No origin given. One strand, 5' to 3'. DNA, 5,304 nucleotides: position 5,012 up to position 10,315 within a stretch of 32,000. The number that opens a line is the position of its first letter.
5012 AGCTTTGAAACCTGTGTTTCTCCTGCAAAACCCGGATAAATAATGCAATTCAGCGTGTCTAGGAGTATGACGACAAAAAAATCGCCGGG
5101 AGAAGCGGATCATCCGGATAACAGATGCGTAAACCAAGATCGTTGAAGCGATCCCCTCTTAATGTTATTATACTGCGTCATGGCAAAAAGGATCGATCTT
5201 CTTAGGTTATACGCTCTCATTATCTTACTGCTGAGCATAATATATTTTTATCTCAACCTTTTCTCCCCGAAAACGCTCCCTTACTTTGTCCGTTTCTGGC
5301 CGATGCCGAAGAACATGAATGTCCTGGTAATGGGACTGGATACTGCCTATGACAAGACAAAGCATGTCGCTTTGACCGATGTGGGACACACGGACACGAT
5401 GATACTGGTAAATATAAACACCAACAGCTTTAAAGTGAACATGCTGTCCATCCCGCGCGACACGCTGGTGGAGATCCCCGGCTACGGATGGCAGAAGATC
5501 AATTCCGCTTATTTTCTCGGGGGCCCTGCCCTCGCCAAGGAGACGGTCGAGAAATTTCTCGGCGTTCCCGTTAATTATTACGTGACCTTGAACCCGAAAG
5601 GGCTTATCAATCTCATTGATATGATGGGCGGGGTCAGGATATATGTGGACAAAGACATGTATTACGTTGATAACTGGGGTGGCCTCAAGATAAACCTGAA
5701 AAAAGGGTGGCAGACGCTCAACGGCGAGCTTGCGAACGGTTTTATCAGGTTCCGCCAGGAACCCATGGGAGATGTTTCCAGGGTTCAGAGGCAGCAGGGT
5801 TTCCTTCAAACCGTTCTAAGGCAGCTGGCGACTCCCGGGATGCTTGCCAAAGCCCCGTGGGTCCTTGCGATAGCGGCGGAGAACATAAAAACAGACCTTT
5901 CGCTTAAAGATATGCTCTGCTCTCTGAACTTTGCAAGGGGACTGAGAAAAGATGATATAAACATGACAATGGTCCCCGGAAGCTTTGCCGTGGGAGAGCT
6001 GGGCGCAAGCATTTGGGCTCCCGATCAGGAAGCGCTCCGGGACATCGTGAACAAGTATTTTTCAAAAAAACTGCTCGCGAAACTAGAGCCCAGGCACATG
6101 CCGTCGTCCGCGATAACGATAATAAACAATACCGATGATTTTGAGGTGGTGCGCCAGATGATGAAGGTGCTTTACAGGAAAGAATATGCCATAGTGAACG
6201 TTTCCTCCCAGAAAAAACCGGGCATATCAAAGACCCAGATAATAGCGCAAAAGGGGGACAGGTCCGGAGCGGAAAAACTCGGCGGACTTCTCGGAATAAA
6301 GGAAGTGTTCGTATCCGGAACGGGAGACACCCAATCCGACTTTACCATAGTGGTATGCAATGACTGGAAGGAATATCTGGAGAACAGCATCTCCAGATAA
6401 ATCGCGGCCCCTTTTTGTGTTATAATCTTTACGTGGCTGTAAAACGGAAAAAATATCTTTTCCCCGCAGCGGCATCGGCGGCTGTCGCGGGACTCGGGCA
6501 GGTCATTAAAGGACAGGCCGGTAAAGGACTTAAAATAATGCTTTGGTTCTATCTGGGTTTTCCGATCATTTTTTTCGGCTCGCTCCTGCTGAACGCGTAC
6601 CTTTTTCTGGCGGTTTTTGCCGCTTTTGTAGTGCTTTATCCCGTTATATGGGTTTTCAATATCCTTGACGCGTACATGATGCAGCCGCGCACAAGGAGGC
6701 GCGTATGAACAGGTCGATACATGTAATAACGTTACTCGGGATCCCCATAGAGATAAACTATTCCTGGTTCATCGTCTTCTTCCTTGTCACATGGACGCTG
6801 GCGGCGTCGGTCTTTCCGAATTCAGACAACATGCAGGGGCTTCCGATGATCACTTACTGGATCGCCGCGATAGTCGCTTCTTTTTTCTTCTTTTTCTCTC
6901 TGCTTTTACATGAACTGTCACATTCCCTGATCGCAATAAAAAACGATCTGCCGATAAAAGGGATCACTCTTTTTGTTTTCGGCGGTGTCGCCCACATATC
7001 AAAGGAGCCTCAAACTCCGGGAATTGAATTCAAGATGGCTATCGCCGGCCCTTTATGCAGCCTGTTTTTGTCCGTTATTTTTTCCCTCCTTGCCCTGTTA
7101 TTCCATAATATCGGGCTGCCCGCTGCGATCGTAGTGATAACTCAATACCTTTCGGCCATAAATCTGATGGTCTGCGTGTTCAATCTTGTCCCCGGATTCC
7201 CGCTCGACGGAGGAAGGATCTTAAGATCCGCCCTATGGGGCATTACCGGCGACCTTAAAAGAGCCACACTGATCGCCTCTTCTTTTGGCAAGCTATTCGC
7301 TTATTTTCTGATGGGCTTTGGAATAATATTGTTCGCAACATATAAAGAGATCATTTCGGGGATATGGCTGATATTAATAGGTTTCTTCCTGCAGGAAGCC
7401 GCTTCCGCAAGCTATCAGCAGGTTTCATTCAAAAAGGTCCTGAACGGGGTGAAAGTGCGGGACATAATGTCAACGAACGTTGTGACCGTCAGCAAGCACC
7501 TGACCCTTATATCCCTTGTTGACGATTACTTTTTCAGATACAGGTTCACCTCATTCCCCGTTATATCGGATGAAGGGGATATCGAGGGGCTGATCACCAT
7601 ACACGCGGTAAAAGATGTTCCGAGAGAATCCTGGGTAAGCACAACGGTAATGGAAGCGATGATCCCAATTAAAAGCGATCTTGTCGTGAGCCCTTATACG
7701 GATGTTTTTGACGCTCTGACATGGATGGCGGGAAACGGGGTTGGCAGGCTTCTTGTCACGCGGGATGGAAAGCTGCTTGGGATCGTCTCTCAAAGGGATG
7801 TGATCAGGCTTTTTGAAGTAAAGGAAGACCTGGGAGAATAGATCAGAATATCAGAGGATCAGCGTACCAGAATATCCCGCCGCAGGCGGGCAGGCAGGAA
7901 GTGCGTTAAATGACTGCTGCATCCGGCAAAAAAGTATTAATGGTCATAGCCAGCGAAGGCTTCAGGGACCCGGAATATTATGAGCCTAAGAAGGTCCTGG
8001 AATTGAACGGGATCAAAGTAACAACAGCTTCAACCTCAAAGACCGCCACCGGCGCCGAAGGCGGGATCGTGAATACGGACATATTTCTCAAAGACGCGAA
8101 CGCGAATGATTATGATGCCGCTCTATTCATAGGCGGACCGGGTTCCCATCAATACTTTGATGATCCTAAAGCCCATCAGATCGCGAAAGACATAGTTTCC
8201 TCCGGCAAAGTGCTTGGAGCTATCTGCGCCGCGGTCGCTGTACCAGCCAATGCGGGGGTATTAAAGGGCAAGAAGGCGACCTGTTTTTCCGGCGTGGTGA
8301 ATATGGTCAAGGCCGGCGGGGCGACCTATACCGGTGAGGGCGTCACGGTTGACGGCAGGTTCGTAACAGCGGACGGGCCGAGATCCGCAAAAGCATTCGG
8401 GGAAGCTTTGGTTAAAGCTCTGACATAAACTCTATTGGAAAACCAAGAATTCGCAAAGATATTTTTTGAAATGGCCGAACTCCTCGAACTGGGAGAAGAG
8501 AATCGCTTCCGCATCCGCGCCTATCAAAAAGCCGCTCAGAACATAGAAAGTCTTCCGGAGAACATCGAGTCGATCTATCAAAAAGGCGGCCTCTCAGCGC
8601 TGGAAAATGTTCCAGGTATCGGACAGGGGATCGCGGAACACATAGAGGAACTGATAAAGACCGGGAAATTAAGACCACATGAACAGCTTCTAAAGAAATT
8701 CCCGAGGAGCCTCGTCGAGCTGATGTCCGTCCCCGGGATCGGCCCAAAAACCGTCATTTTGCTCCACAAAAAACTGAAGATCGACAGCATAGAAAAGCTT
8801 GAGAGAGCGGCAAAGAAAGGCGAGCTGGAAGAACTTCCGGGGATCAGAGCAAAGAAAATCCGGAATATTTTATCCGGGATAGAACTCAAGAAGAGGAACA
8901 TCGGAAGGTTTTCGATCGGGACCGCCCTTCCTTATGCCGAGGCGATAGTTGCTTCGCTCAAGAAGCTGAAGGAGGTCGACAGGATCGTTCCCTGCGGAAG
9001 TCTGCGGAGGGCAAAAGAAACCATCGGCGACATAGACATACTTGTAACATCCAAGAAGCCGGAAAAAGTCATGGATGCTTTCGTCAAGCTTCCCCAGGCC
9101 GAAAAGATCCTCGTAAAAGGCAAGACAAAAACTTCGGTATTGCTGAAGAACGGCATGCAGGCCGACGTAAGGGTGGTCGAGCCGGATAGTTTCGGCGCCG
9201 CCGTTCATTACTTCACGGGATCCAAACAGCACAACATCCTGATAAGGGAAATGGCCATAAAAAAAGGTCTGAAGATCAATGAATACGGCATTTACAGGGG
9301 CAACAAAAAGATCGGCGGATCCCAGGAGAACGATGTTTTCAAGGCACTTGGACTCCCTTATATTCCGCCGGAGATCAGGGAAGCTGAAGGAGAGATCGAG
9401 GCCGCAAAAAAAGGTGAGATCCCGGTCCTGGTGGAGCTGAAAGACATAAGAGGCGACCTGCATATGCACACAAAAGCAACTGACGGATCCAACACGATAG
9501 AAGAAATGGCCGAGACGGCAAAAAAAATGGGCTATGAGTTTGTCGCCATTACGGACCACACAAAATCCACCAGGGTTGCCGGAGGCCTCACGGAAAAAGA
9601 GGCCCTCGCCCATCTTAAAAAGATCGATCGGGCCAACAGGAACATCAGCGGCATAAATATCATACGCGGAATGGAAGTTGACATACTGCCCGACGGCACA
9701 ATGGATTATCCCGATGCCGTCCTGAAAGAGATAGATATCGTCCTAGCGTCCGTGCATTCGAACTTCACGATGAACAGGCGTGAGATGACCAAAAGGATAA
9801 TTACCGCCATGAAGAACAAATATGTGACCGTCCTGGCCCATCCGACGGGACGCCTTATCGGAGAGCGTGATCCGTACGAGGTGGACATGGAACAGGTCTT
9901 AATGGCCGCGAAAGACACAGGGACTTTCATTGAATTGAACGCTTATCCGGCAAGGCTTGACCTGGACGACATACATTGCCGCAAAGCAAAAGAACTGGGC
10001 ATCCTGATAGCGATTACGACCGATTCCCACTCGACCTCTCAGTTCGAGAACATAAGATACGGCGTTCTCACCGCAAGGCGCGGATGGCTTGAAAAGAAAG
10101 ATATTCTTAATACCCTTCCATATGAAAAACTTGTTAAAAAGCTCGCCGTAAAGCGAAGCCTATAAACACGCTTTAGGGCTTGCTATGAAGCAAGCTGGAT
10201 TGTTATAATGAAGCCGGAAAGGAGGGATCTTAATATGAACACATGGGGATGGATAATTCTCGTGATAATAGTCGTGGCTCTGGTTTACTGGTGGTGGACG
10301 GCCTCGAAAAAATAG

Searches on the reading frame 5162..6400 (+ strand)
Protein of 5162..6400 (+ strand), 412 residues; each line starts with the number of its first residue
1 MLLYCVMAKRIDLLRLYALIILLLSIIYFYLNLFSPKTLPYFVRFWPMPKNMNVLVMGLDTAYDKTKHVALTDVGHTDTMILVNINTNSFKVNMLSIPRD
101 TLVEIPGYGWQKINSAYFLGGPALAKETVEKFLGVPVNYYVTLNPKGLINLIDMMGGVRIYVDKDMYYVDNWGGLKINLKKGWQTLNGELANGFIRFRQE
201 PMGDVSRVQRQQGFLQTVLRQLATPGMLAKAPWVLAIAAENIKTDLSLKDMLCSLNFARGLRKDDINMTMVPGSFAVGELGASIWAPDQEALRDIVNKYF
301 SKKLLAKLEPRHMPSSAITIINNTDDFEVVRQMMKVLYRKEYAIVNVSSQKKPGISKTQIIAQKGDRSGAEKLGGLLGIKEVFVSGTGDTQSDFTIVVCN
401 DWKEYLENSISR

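Call 10: search_protein_families(library=pfam, proteins=[window:5162-6400:+], max_evalue=0.001)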
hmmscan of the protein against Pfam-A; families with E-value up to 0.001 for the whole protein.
window:5162-6400:+ (412 aa): 2 families
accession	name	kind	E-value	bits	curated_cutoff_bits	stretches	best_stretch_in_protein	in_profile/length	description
PF03816.19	LytR_cpsA_psr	-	4.8e-44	150.6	24.6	1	76-223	1-149/150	LytR_cpsA_psr family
PF13399.11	LytR_C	-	3.1e-05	25.3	22.2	1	317-402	3-86/86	LytR cell envelope-related transcriptional attenuator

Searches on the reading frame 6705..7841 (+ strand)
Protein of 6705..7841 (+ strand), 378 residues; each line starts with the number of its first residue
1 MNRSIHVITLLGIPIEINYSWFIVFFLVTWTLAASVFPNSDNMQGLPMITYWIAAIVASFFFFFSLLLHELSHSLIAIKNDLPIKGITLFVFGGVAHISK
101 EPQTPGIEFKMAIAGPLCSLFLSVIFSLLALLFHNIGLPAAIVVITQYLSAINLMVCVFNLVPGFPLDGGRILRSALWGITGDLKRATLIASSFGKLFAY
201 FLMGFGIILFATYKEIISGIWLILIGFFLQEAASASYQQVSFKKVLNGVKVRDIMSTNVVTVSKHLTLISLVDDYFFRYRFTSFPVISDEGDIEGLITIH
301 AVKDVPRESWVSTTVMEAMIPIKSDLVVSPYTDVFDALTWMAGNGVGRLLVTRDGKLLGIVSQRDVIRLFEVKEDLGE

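Call 10: search_protein_families(library=pfam, proteins=[window:6705-7841:+], max_evalue=0.001)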
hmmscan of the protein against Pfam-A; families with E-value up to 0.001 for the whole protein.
window:6705-7841:+ (378 aa): 2 families
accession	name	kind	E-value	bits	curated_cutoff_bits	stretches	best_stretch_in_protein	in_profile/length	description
PF02163.28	Peptidase_M50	-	1.5e-17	64.1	27.2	2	142-198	159-217/221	Peptidase family M50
PF00571.33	CBS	-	3.1e-17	63.1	24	2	323-370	7-55/57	CBS domain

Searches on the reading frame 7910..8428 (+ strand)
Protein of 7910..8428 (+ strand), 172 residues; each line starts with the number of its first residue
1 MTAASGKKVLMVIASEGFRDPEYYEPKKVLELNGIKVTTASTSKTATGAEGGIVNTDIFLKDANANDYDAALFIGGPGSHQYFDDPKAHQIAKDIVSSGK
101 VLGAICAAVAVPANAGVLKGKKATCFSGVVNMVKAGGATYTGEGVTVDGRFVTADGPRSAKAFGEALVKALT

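Call 10: search_protein_families(library=pfam, proteins=[window:7910-8428:+], max_evalue=0.001)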
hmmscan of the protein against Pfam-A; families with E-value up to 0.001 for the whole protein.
window:7910-8428:+ (172 aa): 1 family
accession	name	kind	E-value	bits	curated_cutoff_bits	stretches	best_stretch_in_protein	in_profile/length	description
PF01965.30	DJ-1_PfpI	-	1.1e-36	126.5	26.6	1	7-169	1-164/165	DJ-1/PfpI family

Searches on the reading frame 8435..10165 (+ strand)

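Call 10: search_protein_families(library=pfam, proteins=[window:8435-10165:+], max_evalue=0.001)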
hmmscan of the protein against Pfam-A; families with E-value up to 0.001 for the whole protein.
window:8435-10165:+ (576 aa): 7 families
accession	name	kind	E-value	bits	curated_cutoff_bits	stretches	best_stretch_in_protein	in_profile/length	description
PF14791.11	DNA_pol_B_thumb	-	8.3e-24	83.7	25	1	256-316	1-63/63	DNA polymerase beta thumb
PF14716.13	HHH_8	-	4.1e-23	82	30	1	1-79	1-73/73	Helix-hairpin-helix domain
PF02811.25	PHP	-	1.9e-13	51.5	26.4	1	341-479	1-130/164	PHP domain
PF14520.12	HHH_5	-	8.7e-11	42.6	27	1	95-148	3-54/57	Helix-hairpin-helix domain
PF00633.29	HHH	-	9.7e-09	35.1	24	1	87-107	4-24/30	Helix-hairpin-helix motif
PF14792.12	DNA_pol_B_palm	-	5.1e-07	30.4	25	1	169-212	12-55/113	DNA polymerase beta palm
PF12836.13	HHH_3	-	0.00042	20.8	27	0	54-107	14-57/65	Helix-hairpin-helix motif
